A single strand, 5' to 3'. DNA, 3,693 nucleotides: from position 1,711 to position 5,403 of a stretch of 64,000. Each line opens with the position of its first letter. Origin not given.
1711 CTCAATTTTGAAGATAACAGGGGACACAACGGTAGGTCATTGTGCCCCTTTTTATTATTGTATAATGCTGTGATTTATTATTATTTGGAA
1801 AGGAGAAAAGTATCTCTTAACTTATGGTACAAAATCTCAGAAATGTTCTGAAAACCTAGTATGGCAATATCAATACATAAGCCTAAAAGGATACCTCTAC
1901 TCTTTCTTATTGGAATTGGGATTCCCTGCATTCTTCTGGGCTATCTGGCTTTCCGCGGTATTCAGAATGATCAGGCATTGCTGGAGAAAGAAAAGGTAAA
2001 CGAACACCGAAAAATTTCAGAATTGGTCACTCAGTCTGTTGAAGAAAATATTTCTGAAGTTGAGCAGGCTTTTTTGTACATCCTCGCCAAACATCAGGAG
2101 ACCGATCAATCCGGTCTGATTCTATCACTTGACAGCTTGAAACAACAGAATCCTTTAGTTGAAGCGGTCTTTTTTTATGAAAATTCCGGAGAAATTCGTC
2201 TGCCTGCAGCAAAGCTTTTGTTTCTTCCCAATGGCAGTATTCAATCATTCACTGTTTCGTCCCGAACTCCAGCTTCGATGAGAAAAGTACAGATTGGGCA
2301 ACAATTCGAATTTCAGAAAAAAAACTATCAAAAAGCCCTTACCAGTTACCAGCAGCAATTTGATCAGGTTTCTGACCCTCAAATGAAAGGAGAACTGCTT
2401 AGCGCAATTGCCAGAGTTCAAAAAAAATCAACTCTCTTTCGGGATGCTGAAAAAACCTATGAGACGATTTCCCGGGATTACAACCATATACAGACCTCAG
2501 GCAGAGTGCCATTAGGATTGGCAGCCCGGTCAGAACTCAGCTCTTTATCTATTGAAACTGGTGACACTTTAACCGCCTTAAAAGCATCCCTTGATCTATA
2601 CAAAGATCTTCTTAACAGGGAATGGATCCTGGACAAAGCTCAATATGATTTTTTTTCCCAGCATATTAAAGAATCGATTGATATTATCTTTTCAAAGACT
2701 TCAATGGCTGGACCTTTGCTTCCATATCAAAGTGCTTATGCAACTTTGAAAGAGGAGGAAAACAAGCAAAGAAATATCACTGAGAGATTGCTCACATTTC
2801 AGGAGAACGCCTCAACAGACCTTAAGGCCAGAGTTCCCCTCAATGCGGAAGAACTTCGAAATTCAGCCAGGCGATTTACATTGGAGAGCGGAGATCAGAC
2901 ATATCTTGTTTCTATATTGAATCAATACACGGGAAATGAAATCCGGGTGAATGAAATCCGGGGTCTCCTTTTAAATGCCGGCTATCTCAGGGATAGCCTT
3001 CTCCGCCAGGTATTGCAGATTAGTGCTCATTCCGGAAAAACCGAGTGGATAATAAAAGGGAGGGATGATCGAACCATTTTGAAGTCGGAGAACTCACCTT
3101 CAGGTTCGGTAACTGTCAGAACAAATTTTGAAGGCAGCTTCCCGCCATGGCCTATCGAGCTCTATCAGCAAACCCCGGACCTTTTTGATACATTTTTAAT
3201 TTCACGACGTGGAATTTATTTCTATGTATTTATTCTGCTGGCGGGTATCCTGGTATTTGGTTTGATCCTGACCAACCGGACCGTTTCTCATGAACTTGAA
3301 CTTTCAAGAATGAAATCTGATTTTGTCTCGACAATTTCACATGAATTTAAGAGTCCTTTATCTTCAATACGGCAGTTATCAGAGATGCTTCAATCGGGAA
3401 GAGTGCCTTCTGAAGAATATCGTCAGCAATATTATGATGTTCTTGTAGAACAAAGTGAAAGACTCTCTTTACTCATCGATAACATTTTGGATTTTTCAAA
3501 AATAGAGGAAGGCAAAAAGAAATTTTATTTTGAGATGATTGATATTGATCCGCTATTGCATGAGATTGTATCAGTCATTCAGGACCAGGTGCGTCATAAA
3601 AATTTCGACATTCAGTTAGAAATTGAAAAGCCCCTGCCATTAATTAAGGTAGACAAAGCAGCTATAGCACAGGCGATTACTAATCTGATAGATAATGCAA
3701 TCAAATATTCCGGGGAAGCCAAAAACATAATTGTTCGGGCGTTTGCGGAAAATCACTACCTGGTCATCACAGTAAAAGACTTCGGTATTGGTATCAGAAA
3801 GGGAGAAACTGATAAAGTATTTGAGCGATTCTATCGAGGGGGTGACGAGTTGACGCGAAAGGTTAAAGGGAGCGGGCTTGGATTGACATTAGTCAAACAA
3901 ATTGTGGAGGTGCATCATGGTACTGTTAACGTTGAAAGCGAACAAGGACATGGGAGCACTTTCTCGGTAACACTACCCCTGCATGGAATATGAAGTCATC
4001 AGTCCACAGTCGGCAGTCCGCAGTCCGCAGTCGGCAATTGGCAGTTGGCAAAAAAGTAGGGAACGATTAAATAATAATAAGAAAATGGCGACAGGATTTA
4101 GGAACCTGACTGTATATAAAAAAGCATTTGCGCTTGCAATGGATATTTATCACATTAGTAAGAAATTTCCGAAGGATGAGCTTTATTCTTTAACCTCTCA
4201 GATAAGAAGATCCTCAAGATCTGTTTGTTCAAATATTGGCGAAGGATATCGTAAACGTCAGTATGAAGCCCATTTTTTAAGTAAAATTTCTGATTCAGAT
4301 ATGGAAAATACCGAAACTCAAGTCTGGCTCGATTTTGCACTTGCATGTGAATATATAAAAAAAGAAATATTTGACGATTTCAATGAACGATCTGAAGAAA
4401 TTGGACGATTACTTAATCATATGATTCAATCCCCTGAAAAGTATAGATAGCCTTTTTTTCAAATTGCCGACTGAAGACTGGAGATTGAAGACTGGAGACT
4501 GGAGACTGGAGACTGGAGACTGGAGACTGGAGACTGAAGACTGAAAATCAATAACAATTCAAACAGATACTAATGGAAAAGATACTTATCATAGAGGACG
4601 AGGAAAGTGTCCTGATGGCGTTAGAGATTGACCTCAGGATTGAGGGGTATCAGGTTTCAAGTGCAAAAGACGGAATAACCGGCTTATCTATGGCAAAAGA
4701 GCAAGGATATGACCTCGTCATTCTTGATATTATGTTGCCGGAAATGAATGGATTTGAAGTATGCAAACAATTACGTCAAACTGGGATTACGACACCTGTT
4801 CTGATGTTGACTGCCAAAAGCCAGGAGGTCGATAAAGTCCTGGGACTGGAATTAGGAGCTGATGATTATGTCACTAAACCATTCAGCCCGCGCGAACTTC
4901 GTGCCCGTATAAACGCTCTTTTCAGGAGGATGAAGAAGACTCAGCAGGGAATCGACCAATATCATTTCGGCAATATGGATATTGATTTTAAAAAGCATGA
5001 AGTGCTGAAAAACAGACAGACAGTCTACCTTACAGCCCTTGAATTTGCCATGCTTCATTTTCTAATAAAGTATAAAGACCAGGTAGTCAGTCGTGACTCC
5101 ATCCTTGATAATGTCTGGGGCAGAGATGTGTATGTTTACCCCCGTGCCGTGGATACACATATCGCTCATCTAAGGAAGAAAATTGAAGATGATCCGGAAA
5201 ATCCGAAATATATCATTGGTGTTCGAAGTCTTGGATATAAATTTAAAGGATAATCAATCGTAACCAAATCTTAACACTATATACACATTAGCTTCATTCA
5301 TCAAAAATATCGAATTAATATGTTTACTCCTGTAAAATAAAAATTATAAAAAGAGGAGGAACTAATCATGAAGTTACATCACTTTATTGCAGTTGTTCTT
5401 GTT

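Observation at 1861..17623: Three paralogous histidine kinase - response regulator - secreted TPR/beta-propeller cassettes back to back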

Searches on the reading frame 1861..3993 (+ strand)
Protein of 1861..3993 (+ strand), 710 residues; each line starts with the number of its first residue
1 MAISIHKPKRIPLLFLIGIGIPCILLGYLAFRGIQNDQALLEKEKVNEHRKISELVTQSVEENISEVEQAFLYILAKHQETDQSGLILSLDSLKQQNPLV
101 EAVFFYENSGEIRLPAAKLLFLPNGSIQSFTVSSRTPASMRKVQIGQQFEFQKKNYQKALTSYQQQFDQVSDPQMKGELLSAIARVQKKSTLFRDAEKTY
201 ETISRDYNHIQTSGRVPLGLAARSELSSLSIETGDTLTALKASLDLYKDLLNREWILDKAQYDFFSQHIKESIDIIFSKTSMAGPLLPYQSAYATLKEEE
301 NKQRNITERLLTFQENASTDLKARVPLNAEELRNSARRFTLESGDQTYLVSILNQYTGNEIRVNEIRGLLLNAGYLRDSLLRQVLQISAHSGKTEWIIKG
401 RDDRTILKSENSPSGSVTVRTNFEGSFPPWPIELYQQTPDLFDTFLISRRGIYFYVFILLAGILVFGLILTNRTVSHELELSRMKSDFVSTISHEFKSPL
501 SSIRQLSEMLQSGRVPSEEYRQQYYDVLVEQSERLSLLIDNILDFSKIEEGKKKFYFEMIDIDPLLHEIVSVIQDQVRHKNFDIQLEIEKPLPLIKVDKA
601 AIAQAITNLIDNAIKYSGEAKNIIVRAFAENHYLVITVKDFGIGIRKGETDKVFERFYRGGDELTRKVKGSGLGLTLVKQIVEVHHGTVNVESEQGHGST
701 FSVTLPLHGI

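Call 3: search_protein_families(library=pfam, proteins=[window:1861-3993:+], max_evalue=0.01)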
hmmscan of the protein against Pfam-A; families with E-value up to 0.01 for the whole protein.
window:1861-3993:+ (710 aa): 6 families
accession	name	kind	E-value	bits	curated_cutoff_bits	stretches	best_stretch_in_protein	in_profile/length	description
PF02518.31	HATPase_c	-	2.7e-28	99.1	26.4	1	598-708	2-110/111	Histidine kinase-, DNA gyrase B-, and HSP90-like ATPase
PF00512.31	HisKA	-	1.9e-18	66.7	26.9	1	484-551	1-66/66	His Kinase A (phospho-acceptor) domain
PF14501.12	HATPase_c_5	-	4.9e-06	26.8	22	1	599-696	3-93/102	GHKL domain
PF03278.18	IpaB_EvcA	-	0.0015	18.7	29.9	0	551-626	37-111/156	IpaB/EvcA family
PF13581.12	HATPase_c_2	-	0.0016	18.9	27.4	1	601-684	31-111/127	Histidine kinase-like ATPase domain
PF13589.12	HATPase_c_3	-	0.0051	17.3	25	0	603-670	4-71/137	Histidine kinase-, DNA gyrase B-, and HSP90-like ATPase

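Call 11: search_protein_families(library=ncbifam, proteins=[window:1861-3993:+], max_evalue=0.001)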
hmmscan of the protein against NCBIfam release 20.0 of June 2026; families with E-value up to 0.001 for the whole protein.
window:1861-3993:+ (710 aa): 83 families (the best 25 are shown)
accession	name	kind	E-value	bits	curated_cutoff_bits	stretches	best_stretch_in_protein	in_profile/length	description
NF046044.1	PnpS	equivalog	1.6e-66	224.9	400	1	468-706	153-390/390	two-component system histidine kinase PnpS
TIGR02966.1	phoR_proteo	equivalog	1.3e-58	198.6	334.2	1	469-705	98-333/333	phosphate regulon sensor histidine kinase PhoR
NF033092.0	HK_WalK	equivalog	1.1e-56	192.6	725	1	467-707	354-594/594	cell wall metabolism sensor histidine kinase WalK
NF047874.1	MASE3_PAS_HK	subfamily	6.4e-54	183.8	560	1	473-707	386-625/655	MASE3 domain-containing sensor histidine kinase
NF008312.0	PRK11100.1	equivalog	1.8e-46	159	356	1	476-707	247-474/477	two-component system sensor histidine kinase CreC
NF041947.1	LuxQ_Vibrio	equivalog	1.9e-43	148.5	1200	1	480-708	467-697/843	quorum-sensing autoinducer 2 sensor kinase/phosphatase LuxQ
TIGR02956.1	TMAO_torS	equivalog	4.7e-42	144.1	676.5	1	482-708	461-683/967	TMAO reductase system sensor histidine kinase/response regulator TorS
NF040691.1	MtrAB_MtrB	equivalog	5.7e-42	144.4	450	1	478-707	264-492/507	MtrAB system histidine kinase MtrB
NF045911.1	TCSHisKinNblS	equivalog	1.3e-41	142.7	1000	1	466-706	369-619/621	two-component system sensor histidine kinase NblS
NF008302.0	PRK11091.1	equivalog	1.5e-41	142.4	838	1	461-707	257-505/779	aerobic respiration two-component sensor histidine kinase ArcB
NF041735.1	hist_kin_RppB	equivalog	6e-41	140.6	400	1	486-706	217-438/438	two-component system sensor histidine kinase RppB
NF045595.1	HK_scytonemin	equivalog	1.7e-40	139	865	1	477-707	407-635/637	scytonemin biosynthesis sensor histidine kinase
NF038297.2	hybrid_HK_HrmK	equivalog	1.8e-40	139.2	725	1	482-708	232-458/607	hybrid histidine kinase/response regulator HrmK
NF053855.1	HisKinPhoRBctds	equivalog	4.8e-40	137.5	500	1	445-705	323-581/583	two-component system sensor histidine kinase PhoR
NF008468.0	PRK11360.1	equivalog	5e-40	137.5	646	1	488-707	399-608/616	two-component system sensor histidine kinase AtoS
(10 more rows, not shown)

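Call 57: predict_structure(alignment_id=A3)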
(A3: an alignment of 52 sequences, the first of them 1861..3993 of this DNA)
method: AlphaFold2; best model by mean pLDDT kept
length: 710 residues; sequences in the alignment: 52
mean_pLDDT: 82.2   pTM: 0.55
mean pLDDT of the five models: 82.2, 80.8, 79.2, 79.1, 78.9
residues with pLDDT >= 90: 222; 70-90: 388; 50-70: 75; < 50: 25
segments of 3 or more residues with pLDDT < 50: 1-3, 357-362, 660-670
pLDDT, mean of each block of 10 residues (from residue 1): 56 83 87 81 82 89 91 80 80 92 85 88 72 59 85 91 90 88 93 94 93 84 93 89 95 92 94 86 74 94 93 87 66 69 85 61 73 91 85 79 83 72 78 78 59 82 86 78 70 76 86 80 85 85 83 86 91 85 88 88 91 83 91 91 76 66 40 80 90 85 81
secondary structure, 60 per line:
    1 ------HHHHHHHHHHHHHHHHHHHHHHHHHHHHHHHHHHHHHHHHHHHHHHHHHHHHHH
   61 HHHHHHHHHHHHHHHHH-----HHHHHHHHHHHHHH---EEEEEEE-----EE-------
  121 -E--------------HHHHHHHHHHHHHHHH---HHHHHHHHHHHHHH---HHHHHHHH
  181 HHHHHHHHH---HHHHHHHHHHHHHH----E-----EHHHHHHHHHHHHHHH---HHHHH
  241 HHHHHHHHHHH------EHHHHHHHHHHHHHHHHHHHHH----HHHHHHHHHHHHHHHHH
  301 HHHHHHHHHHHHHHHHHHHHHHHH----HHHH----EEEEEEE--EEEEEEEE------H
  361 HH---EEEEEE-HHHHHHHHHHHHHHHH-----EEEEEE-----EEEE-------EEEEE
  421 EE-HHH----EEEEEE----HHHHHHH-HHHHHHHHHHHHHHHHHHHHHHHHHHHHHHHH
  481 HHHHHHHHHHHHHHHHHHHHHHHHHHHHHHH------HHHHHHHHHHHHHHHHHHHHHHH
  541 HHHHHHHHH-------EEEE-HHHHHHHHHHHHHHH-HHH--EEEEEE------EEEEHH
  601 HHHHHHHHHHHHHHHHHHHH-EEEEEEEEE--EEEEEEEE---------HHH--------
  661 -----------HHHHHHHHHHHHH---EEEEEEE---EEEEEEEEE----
elements in order (helices of 4 or more, strands of 3 or more residues): H7-77 H83-96 E100-106 H137-152 H156-169 H173-189 H193-206 H218-232 H236-251 H259-279 H284-324 H329-332 E337-343 E346-353 E366-371 H373-388 E394-399 E405-408 E416-422 E431-436 H441-447 H449-511 H518-549 E557-560 H562-576 E583-588 E595-598 H599-620 E622-630 E633-640 H672-684 E688-694 E698-706
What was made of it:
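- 1861..3993 (+): HK1: TM1, ~415-aa periplasmic helical-repeat/alpha-beta domain, TM2 running directly into DHp (no HAMP), HisKA-HATPase_c. AF2 model has pLDDT 82 (call 57).
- The HK has its own ~400-aa periplasmic domain, which could sense alone (call 57).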

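Call 63: fold_search(model_id=the predicted structure, library=pdb)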
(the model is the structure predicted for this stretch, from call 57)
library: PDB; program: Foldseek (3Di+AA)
matches with E <= 10: 1385; with E <= 0.001: 338
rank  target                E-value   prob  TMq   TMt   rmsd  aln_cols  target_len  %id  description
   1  9a5d_A                1.1e-18  1.00  0.27  0.31  42.2       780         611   14  Integrative model of WALK-YYCH by crosslinking MS and deep learning (released 2024-09-18)
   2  6rgz_A                5.6e-17  1.00  0.29  0.80   3.4       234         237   34  Revisiting pH-gated conformational switch. Complex HK853-RR468 pH 6.5 (released 2020-02-19)
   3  6rgy_B                1.2e-16  1.00  0.29  0.80   3.4       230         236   35  Revisiting pH-gated conformational switch. Complex HK853-RR468 pH 7.5 (released 2020-02-19)
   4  6rh0_A                1.6e-16  1.00  0.29  0.81   3.2       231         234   35  Revisiting pH-gated conformational switch. Complex HK853-RR468 pH 5.5 (released 2020-02-19)
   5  6rh0_B                1.8e-16  1.00  0.29  0.82   3.3       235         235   34  Revisiting pH-gated conformational switch. Complex HK853-RR468 pH 5.5 (released 2020-02-19)
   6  6rgy_A                3.0e-16  1.00  0.29  0.80   3.3       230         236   34  Revisiting pH-gated conformational switch. Complex HK853-RR468 pH 7.5 (released 2020-02-19)
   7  6rh8_A                4.5e-16  1.00  0.29  0.80   3.4       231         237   35  Revisiting pH-gated conformational switch. Complex HK853 mutant H260A -RR468 mutant D53A pH 5.3 (released 2020-02-19)
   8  5uht_A                5.9e-16  1.00  0.29  0.82   2.9       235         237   34  Structure of the Thermotoga maritima HK853-BeF3-RR468 complex at pH 5.0 (released 2017-12-27)
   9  6rh7_B                5.9e-16  1.00  0.29  0.81   3.3       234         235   34  Revisiting pH-gated conformational switch. Complex HK853 mutant H260A -RR468 mutant D53A pH 7.5 (released 2020-02-19)
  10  6rh7_A                7.1e-16  1.00  0.29  0.80   3.5       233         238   34  Revisiting pH-gated conformational switch. Complex HK853 mutant H260A -RR468 mutant D53A pH 7.5 (released 2020-02-19)
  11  6rfv_B                7.4e-16  1.00  0.29  0.81   3.3       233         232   34  Revisiting pH-gated conformational switch. Complex HK853-RR468 pH 7 (released 2020-02-19)
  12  3dge_A                7.4e-16  1.00  0.29  0.80   3.3       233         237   34  Structure of a histidine kinase-response regulator complex reveals insights into Two-component signaling and a novel c (released 2009-07-07)
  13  4jas_A                1.0e-15  1.00  0.28  0.74   4.5       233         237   35  Structural basis of a rationally rewired protein-protein interface (HK853mutant A268V, A271G, T275M, V294T and D297E a (released 2013-09-04)
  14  6rfv_A                1.8e-15  1.00  0.29  0.81   3.2       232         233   34  Revisiting pH-gated conformational switch. Complex HK853-RR468 pH 7 (released 2020-02-19)
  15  4jav_A                2.1e-15  1.00  0.24  0.64   8.0       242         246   33  Structural basis of a rationally rewired protein-protein interface (HK853wt and RR468mutant V13P, L14I, I17M and N21V) (released 2013-09-04)
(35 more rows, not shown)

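Call 95: search_protein_families(library=padloc, proteins=[window:1861-3993:+], max_evalue=0.001)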
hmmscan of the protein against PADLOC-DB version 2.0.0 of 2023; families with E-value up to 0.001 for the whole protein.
window:1861-3993:+ (710 aa): 4 families
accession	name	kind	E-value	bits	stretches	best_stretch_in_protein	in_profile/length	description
PDLC04647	PDC-M43B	-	1.9e-13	48.2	1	545-695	173-321/347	-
PDLC04650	PDC-M43B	-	3.7e-09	34.3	1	583-697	208-324/344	-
PDLC04648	PDC-M43B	-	3.5e-07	27.5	1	559-685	184-316/361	-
PDLC04649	PDC-M43B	-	3.6e-06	24.2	1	601-690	228-317/345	-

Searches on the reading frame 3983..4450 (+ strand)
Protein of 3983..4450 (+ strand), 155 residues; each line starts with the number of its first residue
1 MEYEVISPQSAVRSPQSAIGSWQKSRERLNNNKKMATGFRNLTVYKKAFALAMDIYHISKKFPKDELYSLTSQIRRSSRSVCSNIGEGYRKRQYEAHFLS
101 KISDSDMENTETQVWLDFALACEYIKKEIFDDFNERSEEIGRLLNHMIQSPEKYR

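Call 3: search_protein_families(library=pfam, proteins=[window:3983-4450:+], max_evalue=0.01)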
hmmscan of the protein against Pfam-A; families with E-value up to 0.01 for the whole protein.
window:3983-4450:+ (155 aa): 2 families
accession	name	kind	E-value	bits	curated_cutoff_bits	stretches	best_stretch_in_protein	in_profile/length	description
PF05635.17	23S_rRNA_IVP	-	2.3e-33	115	33.8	1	40-145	1-105/106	23S rRNA-intervening sequence protein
PF22296.2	bAvd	-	2e-08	35.1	40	1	46-149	5-105/107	bAvd-like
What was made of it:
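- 4085..4450 (+): Inserted ORF of 121 aa (23S rRNA intervening-sequence protein / bAvd-like four-helix bundle) in the loop between the two heptamer arms. It is absent from the orthologous HK1-RR1 junctions in the other fetched loci. Pfam PF05635 at 2.3e-33 (call 3).
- Checked: An extra ORF (4085-4450, PF05635 23S rRNA IVS protein, call 3) lies between HK1 and RR1, flanked by inverted heptamer-repeat arrays.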

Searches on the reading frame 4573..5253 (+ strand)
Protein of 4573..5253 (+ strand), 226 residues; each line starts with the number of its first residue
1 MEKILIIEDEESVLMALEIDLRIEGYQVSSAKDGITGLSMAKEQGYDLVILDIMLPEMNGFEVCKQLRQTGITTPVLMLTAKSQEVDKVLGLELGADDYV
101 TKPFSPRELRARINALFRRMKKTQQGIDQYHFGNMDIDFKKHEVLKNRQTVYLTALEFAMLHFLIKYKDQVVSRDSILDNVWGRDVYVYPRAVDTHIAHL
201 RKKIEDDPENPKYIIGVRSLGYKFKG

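Call 3: search_protein_families(library=pfam, proteins=[window:4573-5253:+], max_evalue=0.01)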
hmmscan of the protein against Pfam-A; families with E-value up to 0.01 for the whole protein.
window:4573-5253:+ (226 aa): 3 families
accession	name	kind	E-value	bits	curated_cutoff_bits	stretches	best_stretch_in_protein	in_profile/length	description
PF00072.30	Response_reg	-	8.2e-32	110.1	30.2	1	4-114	1-111/111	Response regulator receiver domain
PF00486.34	Trans_reg_C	-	6.2e-25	87.5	26.2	1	149-224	2-77/77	Transcriptional regulatory protein, C terminal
PF21695.3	GlnR_1st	-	0.00022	21.5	27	1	39-114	35-108/111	Transcription regulator GlnR, N-terminal domain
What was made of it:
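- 4573..5253 (+): RR1, OmpR/PhoB-type response regulator. Response_reg 8e-32 and Trans_reg_C 6e-25 (call 3).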

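Call 11: search_protein_families(library=ncbifam, proteins=[window:4573-5253:+], max_evalue=0.001)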
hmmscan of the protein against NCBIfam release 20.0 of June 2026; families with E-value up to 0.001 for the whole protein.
window:4573-5253:+ (226 aa): 102 families (the best 25 are shown)
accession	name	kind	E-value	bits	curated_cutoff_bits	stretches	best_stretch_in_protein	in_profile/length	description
NF045944.1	ResRegRpaBCyano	equivalog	1.7e-67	227.1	330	1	5-225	1-228/229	response regulator transcription factor RpaB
NF040534.1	resp_reg_YycF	equivalog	3.6e-65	219.5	340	1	3-225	2-228/231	response regulator YycF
NF040689.1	MtrAB_MtrA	equivalog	5.2e-65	218.9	300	1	4-223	1-217/219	MtrAB system response regulator MtrA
TIGR02154.1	PhoB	equivalog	7.6e-65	218.4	296.2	1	2-224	3-225/226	phosphate regulon transcriptional regulator PhoB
NF008296.0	PRK11083.1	equivalog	7.3e-63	212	273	1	2-224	4-225/228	two-component system response regulator CreB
NF053854.1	RespRegPhoBBctds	equivalog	3.2e-59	200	270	1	4-224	1-224/225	two-component system response regulator PhoB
NF007005.1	PRK09468.1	equivalog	7.5e-58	195.7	331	1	2-224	4-231/237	osmolarity response regulator transcription factor OmpR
NF033117.2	vanR_ACDEGLN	exception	7.6e-58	195.8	350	1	4-224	1-225/226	VanR-ABDEGLN family response regulator transcription factor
TIGR01387.1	cztR_silR_copR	subfamily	8.3e-56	189.1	279.2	1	4-224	1-218/218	heavy metal response regulator transcription factor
NF041733.1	resp_reg_CseB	equivalog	5.4e-53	179.7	350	1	3-225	2-227/228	two-component system response regulator CseB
NF033120.0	vanR_FM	exception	1.8e-52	178.3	460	1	4-226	6-231/231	vancomycin resistance response regulator transcription factor, VanR-F/VanR-M family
NF041734.1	resp_reg_RppA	equivalog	3.9e-51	173.6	250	1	3-225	2-228/229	two-component system response regulator RppA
NF007982.1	PRK10710.1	equivalog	4.1e-50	170.5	380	1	2-225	8-228/235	envelope stress response regulator BaeR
NF041209.1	resp_regPieR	equivalog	8.9e-50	169.5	450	1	3-225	2-228/231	two component system response regulator PieR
NF008199.0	PRK10955.1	equivalog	3e-49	168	341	1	1-222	1-226/232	envelope stress response regulator transcription factor CpxR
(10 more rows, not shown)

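Call 95: search_protein_families(library=padloc, proteins=[window:4573-5253:+], max_evalue=0.001)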
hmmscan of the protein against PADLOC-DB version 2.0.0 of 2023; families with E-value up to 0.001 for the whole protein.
window:4573-5253:+ (226 aa): 4 families
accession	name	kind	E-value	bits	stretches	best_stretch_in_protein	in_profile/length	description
PDLC00405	SduA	-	4e-05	21.3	1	2-61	7-66/323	DUF4263 domain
PDLC04055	PD-T4-6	-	0.00039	17.3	1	3-123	367-489/496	-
PDLC04725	PDC-M60B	-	0.00053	17.9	0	2-59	4-63/158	-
PDLC04726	PDC-M60C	-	0.00069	16.6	1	3-65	2-67/407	-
